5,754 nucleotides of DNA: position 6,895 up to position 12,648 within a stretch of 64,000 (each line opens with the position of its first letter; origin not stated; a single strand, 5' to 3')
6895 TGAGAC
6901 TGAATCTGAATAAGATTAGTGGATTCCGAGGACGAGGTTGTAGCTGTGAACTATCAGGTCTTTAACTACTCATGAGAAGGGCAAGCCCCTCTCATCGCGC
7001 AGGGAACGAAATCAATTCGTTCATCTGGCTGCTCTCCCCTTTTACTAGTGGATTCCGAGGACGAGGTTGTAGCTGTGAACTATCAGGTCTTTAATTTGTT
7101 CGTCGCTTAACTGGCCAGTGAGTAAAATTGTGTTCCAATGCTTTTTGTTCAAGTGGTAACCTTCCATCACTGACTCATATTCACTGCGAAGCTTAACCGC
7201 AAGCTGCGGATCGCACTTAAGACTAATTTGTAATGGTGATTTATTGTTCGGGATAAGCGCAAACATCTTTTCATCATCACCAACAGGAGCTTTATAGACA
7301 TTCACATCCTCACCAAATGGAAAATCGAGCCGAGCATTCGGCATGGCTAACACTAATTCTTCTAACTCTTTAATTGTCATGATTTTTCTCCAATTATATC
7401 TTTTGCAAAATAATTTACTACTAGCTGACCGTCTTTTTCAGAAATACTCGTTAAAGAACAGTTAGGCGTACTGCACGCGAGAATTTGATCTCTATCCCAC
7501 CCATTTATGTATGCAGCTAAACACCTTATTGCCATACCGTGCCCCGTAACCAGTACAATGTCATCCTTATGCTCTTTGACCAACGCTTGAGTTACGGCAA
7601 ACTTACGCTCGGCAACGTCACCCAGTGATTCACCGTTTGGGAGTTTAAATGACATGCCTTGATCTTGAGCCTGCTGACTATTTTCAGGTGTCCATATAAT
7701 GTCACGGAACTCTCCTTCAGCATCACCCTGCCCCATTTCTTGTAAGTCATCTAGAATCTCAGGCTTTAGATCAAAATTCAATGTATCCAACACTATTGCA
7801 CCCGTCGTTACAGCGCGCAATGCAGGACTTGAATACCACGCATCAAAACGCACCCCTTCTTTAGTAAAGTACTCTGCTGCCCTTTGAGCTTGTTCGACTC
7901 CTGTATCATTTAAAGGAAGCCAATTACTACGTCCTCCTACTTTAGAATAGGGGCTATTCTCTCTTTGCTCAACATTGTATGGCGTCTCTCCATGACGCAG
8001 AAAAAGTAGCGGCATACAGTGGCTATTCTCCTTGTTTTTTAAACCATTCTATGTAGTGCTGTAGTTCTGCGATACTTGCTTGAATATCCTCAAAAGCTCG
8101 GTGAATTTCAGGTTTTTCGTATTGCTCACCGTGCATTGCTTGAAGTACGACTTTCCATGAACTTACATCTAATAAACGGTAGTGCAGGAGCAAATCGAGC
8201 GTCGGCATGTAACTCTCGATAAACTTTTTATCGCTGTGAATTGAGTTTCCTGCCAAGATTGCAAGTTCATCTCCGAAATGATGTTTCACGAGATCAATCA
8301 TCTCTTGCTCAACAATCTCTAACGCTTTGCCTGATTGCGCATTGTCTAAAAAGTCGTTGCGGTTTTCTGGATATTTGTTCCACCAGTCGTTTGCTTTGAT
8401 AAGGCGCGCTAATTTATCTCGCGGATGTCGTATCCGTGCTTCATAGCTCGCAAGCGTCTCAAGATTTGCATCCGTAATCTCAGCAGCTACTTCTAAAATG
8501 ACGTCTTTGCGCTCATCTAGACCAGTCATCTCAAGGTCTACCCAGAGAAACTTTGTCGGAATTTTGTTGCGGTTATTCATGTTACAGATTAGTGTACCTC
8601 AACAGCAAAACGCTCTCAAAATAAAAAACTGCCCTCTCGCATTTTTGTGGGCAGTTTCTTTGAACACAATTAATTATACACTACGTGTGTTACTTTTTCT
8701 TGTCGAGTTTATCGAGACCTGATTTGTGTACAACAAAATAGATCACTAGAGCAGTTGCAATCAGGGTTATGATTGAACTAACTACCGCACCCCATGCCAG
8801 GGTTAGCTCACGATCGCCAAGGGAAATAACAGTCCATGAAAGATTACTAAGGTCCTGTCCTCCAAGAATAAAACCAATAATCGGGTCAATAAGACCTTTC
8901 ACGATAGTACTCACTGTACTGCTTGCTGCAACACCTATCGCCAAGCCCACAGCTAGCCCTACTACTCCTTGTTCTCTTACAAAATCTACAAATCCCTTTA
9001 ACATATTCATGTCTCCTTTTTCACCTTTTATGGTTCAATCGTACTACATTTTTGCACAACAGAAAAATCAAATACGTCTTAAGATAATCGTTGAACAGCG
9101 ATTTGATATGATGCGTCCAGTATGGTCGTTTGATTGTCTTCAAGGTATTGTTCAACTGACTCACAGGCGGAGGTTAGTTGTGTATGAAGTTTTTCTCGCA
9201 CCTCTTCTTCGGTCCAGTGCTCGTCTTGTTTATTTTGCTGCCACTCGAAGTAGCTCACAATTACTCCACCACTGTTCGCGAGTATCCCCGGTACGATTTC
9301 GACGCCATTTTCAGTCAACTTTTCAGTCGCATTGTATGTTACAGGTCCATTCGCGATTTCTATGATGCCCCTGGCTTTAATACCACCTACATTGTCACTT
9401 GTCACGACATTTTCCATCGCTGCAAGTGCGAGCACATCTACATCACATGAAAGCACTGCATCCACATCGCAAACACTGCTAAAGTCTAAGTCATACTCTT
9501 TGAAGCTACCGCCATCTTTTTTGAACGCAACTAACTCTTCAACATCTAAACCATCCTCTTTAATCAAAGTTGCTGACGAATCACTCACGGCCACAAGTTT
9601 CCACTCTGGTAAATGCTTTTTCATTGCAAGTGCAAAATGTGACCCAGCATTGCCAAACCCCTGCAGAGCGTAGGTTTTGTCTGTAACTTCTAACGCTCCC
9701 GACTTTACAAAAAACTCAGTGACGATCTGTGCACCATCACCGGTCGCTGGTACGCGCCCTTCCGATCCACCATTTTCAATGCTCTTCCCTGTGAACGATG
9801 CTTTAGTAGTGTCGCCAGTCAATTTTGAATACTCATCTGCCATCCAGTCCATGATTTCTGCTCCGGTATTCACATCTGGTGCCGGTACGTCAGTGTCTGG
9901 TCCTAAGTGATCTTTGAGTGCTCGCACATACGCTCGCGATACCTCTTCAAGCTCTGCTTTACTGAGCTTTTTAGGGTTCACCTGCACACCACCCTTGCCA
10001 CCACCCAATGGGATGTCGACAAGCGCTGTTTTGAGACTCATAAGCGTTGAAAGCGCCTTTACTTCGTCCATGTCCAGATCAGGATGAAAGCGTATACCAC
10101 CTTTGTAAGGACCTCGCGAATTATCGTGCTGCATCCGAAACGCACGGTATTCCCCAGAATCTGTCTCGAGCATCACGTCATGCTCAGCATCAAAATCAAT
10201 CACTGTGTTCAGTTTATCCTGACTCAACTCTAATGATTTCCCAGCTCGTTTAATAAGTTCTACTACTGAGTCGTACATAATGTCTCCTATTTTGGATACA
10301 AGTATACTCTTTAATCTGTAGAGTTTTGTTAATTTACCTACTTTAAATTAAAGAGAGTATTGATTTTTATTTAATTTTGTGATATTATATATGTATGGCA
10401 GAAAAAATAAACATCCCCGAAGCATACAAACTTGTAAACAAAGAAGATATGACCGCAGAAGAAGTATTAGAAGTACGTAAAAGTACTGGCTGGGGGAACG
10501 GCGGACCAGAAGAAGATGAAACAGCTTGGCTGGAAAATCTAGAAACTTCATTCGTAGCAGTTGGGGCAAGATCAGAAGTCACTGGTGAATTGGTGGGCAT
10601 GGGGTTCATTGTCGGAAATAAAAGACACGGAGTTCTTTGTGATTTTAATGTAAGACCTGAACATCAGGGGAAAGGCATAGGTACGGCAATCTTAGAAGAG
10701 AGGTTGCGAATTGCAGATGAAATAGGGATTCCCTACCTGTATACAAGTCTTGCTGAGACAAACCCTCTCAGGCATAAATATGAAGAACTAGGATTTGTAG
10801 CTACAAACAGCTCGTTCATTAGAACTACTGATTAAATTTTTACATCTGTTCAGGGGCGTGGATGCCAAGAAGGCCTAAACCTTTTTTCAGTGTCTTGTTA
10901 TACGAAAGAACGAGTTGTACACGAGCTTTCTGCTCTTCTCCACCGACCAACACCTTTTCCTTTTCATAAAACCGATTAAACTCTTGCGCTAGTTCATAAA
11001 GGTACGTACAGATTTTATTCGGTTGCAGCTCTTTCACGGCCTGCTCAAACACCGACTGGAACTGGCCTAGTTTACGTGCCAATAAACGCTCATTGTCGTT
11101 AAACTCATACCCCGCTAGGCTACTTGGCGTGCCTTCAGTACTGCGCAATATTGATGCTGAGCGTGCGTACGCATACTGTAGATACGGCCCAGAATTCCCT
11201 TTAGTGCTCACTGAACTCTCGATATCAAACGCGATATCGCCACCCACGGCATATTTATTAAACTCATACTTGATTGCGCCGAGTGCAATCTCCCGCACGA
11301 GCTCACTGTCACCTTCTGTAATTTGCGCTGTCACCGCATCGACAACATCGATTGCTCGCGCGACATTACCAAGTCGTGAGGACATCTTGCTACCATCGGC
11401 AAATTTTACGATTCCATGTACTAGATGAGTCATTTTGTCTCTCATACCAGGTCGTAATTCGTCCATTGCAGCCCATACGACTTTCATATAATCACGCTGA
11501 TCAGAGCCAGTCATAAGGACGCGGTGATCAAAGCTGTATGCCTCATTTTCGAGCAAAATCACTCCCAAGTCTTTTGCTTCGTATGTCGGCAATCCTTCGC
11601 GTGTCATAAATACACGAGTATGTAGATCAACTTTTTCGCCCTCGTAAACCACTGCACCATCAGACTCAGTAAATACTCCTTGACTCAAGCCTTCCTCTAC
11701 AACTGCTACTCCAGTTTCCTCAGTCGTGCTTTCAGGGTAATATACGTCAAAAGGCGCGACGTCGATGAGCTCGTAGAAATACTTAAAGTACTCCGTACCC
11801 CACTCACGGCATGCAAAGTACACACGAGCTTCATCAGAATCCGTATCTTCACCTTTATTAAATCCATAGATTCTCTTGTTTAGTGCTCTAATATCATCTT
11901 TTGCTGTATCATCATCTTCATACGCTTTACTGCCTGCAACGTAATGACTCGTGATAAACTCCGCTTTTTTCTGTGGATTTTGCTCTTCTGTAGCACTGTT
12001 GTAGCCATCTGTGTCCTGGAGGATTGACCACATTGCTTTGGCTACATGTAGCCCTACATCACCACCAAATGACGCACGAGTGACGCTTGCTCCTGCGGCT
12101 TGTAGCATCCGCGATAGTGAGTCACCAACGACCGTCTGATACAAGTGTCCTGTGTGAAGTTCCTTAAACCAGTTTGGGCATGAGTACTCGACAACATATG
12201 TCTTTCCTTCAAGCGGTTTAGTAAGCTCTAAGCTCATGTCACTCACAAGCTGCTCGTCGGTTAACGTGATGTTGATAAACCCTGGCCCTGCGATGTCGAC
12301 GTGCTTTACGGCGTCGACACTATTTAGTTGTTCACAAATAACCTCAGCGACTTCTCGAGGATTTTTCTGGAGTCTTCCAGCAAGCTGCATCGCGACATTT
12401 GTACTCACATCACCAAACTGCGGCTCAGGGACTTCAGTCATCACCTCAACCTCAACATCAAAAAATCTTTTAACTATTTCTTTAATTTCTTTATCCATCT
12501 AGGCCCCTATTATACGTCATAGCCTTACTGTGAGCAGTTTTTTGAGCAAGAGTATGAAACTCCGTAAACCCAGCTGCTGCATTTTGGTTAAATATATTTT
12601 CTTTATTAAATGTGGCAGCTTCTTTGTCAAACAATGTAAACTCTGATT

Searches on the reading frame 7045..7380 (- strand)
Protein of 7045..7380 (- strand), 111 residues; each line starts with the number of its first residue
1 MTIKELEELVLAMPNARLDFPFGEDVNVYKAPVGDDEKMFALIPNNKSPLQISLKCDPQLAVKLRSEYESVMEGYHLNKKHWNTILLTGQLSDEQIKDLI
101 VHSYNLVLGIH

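Call 84: search_protein_families(library=pfam, proteins=[window:7045-7380:-], max_evalue=0.001)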
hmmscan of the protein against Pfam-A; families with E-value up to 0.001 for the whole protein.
window:7045-7380:- (111 aa): 1 family
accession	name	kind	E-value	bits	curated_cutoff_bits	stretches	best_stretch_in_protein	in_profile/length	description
PF04237.18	YjbR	-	3.8e-25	88.8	30.1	1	11-106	1-88/88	YjbR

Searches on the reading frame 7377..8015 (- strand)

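Call 84: search_protein_families(library=pfam, proteins=[window:7377-8015:-], max_evalue=0.001)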
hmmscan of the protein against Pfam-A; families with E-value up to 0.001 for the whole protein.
window:7377-8015:- (212 aa): 1 family
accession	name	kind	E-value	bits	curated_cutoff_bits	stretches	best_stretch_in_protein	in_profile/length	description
PF00300.27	His_Phos_1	-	3.1e-38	131.8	21.7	1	3-202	1-190/194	Histidine phosphatase superfamily (branch 1)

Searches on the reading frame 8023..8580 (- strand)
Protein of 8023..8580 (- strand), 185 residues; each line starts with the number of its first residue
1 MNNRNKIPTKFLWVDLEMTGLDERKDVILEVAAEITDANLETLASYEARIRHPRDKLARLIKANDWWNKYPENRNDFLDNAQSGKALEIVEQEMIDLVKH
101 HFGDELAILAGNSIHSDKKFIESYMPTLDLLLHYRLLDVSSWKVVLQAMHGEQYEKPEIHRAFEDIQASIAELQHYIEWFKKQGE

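Call 84: search_protein_families(library=pfam, proteins=[window:8023-8580:-], max_evalue=0.001)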
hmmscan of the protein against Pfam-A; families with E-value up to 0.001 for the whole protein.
window:8023-8580:- (185 aa): 1 family
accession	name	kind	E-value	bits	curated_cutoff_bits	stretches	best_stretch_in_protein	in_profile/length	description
PF00929.31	RNase_T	-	1.8e-16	61.6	24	1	12-172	1-163/164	Exonuclease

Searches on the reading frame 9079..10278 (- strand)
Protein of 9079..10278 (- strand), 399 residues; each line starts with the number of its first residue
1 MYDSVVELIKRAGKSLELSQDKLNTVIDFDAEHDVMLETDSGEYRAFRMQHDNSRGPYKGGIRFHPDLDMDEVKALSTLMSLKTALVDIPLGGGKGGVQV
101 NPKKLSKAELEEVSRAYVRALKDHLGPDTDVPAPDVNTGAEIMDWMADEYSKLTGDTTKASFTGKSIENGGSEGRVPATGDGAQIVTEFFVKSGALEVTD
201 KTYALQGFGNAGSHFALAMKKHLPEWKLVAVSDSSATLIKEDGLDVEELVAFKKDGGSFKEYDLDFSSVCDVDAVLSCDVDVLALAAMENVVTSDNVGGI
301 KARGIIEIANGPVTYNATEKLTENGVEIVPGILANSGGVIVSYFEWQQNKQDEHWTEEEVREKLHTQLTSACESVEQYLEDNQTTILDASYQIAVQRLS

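Call 53: search_protein_families(library=pfam, proteins=[window:9079-10278:-], max_evalue=0.0001)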
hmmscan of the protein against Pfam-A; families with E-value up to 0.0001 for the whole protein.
window:9079-10278:- (399 aa): 2 families
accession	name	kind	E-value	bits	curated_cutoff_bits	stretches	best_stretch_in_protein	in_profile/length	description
PF00208.27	ELFV_dehydrog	-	9.3e-58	196.2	23.4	1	170-398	1-233/241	Glutamate/Leucine/Phenylalanine/Valine dehydrogenase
PF02812.23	ELFV_dehydrog_N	-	9.4e-48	161.6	25.3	1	35-152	9-129/129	Glu/Leu/Phe/Val dehydrogenase, dimerisation domain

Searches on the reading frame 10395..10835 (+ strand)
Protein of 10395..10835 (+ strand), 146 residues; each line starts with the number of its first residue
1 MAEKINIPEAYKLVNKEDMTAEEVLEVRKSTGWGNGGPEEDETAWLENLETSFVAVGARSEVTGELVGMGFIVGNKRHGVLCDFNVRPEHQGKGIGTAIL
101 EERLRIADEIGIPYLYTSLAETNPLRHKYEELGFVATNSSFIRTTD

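Call 84: search_protein_families(library=pfam, proteins=[window:10395-10835:+], max_evalue=0.001)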
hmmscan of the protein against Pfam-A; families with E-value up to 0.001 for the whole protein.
window:10395-10835:+ (146 aa): 4 families
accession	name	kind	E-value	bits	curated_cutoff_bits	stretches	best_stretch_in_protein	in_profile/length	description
PF00583.31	Acetyltransf_1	-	5.5e-12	46.4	20.7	1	38-134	21-116/116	Acetyltransferase (GNAT) family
PF13508.13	Acetyltransf_7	-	1e-09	39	27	1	61-135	11-83/84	Acetyltransferase (GNAT) domain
PF13673.13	Acetyltransf_10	-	5.9e-09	36.4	23.6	1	62-141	38-114/128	Acetyltransferase (GNAT) domain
PF08445.16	FR47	-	0.00072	19.9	22.1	0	56-137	2-80/86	FR47-like protein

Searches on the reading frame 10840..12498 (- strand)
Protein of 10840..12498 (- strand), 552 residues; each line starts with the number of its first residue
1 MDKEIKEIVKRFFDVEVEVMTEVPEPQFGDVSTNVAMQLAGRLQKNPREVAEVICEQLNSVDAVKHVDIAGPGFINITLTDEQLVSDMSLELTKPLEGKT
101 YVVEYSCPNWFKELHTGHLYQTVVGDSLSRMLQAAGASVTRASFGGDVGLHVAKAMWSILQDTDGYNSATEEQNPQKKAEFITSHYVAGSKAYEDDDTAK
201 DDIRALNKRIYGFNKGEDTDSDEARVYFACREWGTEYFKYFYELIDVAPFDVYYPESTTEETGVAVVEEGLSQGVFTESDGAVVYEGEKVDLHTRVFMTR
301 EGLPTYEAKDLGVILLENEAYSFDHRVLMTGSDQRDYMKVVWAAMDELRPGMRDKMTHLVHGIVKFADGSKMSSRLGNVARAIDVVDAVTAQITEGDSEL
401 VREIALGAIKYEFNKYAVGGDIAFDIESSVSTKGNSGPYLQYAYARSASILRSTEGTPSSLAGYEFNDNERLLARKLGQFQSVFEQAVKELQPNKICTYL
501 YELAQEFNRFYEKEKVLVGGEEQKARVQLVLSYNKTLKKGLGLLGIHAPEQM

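Call 53: search_protein_families(library=pfam, proteins=[window:10840-12498:-], max_evalue=0.0001)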
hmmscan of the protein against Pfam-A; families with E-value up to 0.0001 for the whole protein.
window:10840-12498:- (552 aa): 4 families
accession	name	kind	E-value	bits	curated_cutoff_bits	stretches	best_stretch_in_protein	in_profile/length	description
PF05746.21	DALR_1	-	6.4e-31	107.3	22.3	1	440-552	1-117/117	DALR anticodon binding domain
PF00750.26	tRNA-synt_1d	-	1.3e-28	100.4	23.3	1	92-389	13-298/349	tRNA synthetases class I (R), catalytic domain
PF03485.21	Arg_tRNA_synt_N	-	3.7e-21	76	21.5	1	3-79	5-85/85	Arginyl tRNA synthetase N terminal domain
PF00133.28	tRNA-synt_1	-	3.7e-08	33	22.7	0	357-393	361-397/414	tRNA synthetases class I (I, L, M and V)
